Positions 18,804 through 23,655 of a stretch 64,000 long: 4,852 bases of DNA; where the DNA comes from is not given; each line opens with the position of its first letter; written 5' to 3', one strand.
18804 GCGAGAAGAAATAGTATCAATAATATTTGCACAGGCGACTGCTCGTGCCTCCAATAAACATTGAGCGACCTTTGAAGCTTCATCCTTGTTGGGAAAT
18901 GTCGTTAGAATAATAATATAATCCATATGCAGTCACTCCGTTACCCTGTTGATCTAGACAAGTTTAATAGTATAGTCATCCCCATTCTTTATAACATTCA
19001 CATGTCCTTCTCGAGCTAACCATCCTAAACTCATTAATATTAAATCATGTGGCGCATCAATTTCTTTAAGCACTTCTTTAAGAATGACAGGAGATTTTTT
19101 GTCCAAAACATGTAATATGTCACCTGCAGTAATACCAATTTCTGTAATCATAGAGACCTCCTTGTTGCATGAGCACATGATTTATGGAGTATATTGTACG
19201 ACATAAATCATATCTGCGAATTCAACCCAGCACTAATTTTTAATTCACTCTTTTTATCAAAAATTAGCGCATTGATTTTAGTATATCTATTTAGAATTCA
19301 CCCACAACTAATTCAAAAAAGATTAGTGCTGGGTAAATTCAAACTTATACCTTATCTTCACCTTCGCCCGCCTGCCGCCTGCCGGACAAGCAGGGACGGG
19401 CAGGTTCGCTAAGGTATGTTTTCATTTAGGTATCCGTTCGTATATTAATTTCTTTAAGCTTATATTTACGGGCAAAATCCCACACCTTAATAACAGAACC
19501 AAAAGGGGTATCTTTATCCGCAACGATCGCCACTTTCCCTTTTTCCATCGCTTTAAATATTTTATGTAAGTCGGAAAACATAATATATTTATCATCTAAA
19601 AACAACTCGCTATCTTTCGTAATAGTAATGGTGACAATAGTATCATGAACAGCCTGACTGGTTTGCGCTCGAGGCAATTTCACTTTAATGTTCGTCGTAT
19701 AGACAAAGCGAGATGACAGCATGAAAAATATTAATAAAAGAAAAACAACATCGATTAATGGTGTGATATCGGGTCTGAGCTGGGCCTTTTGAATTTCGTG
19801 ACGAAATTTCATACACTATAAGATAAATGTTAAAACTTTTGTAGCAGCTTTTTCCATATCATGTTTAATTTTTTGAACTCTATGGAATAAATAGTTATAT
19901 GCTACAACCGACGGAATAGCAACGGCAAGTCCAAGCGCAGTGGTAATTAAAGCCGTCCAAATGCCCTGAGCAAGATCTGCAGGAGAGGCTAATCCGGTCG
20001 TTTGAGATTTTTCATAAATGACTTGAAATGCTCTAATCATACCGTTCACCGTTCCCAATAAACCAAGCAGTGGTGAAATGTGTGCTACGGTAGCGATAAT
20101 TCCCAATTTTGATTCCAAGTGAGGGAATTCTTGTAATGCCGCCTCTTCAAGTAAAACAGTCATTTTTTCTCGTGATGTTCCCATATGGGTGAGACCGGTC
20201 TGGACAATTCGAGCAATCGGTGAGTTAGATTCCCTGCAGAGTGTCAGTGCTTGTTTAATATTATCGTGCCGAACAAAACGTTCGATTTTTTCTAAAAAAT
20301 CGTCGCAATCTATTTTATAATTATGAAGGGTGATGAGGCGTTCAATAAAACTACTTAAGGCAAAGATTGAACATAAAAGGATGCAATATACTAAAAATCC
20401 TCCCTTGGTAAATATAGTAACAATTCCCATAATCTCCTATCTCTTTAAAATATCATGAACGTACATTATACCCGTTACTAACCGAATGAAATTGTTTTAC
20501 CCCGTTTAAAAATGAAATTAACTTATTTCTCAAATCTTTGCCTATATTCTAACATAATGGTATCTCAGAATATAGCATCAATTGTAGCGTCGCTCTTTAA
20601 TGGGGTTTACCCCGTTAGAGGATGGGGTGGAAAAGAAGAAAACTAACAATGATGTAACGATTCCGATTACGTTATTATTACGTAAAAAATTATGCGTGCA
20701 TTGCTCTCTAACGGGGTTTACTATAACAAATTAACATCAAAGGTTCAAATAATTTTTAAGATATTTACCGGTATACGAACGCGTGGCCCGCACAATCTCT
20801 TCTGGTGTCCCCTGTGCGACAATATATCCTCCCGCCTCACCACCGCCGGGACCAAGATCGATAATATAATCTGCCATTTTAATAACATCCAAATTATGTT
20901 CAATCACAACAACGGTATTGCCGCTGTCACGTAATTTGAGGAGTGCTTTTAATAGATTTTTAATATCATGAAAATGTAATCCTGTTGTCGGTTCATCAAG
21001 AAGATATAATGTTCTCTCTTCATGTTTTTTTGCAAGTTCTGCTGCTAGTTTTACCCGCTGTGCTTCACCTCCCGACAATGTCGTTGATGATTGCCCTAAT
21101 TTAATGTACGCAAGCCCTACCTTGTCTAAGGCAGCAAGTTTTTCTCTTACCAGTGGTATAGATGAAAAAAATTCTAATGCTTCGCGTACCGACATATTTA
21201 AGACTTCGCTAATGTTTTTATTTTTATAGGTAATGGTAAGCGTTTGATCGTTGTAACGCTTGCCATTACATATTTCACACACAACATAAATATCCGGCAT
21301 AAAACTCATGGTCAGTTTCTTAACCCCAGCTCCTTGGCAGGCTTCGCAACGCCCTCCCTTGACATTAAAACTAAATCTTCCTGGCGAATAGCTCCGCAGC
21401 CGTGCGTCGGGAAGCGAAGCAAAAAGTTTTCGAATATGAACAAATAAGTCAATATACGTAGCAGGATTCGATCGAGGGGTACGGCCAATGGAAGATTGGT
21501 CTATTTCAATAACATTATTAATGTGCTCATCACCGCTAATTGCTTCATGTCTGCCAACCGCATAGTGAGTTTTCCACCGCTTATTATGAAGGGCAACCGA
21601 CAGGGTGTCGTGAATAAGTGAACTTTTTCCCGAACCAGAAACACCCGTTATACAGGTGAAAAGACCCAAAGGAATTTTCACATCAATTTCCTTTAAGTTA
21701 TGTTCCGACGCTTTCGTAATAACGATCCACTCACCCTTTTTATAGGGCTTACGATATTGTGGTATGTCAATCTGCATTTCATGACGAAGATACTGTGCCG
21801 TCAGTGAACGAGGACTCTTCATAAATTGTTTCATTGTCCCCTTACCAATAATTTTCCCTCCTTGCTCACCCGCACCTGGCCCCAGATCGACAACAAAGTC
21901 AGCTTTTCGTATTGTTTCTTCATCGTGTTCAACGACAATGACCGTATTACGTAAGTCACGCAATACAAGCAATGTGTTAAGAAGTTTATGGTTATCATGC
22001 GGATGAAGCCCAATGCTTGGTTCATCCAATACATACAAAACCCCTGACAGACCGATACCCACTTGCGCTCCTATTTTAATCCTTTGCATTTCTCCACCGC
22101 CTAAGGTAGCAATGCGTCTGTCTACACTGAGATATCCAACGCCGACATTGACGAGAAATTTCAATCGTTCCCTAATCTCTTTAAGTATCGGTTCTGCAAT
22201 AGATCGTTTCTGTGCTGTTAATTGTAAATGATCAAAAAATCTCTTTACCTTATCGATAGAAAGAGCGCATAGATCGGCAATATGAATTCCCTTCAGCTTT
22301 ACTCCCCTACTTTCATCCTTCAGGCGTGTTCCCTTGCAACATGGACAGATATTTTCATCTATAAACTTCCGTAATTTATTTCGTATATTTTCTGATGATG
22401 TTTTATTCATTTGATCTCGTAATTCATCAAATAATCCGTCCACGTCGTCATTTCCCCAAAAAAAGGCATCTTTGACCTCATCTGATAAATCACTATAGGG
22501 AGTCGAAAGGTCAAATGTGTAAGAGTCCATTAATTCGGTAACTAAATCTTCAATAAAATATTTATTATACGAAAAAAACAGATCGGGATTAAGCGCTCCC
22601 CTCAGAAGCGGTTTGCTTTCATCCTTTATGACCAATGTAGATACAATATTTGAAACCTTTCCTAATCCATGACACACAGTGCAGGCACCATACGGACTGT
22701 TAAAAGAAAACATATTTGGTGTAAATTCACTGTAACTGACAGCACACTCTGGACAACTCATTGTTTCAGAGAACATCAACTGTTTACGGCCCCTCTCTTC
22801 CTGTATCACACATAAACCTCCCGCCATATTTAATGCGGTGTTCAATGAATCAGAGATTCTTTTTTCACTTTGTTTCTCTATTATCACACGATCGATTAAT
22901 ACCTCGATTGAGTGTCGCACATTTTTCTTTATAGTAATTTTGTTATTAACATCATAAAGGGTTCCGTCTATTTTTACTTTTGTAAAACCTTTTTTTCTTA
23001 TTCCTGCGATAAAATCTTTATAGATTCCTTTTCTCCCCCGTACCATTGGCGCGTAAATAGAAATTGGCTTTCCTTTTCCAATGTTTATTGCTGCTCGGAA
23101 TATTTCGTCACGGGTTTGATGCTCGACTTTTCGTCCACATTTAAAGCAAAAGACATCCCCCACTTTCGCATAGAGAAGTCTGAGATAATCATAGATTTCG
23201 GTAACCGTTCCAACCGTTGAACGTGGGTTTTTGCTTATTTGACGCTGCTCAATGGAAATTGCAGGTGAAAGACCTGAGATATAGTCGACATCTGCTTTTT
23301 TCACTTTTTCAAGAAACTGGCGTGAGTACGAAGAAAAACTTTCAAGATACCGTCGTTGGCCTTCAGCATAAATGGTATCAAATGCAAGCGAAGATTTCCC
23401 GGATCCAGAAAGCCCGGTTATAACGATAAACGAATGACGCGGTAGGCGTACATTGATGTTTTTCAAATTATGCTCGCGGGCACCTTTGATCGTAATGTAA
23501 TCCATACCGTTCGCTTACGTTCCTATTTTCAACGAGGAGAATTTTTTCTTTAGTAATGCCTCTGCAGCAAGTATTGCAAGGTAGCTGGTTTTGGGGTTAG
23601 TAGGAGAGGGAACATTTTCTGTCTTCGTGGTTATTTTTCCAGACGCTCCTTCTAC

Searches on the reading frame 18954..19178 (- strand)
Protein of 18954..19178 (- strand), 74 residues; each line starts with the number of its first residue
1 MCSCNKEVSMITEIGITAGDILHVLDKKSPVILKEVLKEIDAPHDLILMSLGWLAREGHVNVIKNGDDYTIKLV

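Call 10: search_protein_families(library=pfam, proteins=[window:18954-19178:-], max_evalue=0.01)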
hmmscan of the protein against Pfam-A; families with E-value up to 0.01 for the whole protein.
window:18954-19178:- (74 aa): 1 family
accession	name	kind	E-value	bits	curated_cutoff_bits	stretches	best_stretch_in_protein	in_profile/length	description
PF10771.15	DUF2582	-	3.4e-08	33.9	24.2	1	13-71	5-63/65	Winged helix-turn-helix domain (DUF2582)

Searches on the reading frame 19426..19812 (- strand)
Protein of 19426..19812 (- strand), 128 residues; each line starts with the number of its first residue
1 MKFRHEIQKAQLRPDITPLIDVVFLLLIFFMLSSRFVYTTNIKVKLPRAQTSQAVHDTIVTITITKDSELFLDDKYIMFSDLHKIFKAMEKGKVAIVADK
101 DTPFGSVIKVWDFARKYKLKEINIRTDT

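Call 10: search_protein_families(library=pfam, proteins=[window:19426-19812:-], max_evalue=0.01)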
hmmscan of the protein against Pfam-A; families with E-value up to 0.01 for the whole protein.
window:19426-19812:- (128 aa): 1 family
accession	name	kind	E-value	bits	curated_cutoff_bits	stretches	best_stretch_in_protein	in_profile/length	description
PF02472.21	ExbD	-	3.8e-30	105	25.4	1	11-127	5-126/128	Biopolymer transport protein ExbD/TolR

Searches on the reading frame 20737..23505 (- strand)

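Call 11: search_protein_families(library=pfam, proteins=[window:20737-23505:-], max_evalue=0.01)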
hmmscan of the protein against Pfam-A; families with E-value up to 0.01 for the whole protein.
window:20737-23505:- (922 aa): 18 families
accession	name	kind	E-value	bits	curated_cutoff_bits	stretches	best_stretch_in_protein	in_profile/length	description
PF17760.6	UvrA_inter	-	1.1e-30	106.2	23.3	1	130-236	1-107/109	UvrA interaction domain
PF00005.33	ABC_tran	-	3.3e-17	63.8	25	1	786-841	85-137/137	ABC transporter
PF17755.6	UvrA_DNA-bind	-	3.3e-12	47.1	23.2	1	290-359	3-70/110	UvrA DNA-binding domain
PF02463.25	SMC_N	-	9.5e-11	42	40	0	768-882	135-209/220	RecF/RecN/SMC N terminal domain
PF20703.3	nSTAND1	-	2.3e-08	34.5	27.1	1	10-41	19-50/379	Novel STAND NTPase 1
PF13555.12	AAA_29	-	1.1e-07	31.9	27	1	614-643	23-50/61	P-loop containing region of AAA domain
PF13191.12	AAA_16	-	1e-06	29.8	32.6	0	19-82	19-88/167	AAA ATPase domain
PF13304.12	AAA_21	-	1.2e-06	29.3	27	0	816-867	243-295/304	AAA domain, putative AbiEii toxin, Type IV TA system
PF03193.22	RsgA_GTPase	-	9.5e-06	26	30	0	585-653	76-146/174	RsgA GTPase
PF01637.24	ATPase_2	-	0.0001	22.6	33.2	0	10-80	4-78/225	ATPase domain predominantly from Archaea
PF20720.3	nSTAND3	-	0.00017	21.8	27.2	0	15-46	8-39/155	Novel STAND NTPase 3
PF25201.1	nSTAND6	-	0.00023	21.7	27.7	0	10-40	4-34/148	Novel STAND NTPase 6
PF13476.12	AAA_23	-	0.00032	21.8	27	0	616-674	21-83/201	AAA domain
PF13481.12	AAA_25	-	0.00046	20.3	27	0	16-44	25-53/195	AAA domain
PF13401.12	AAA_22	-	0.00052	20.8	27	0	24-41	5-22/130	AAA domain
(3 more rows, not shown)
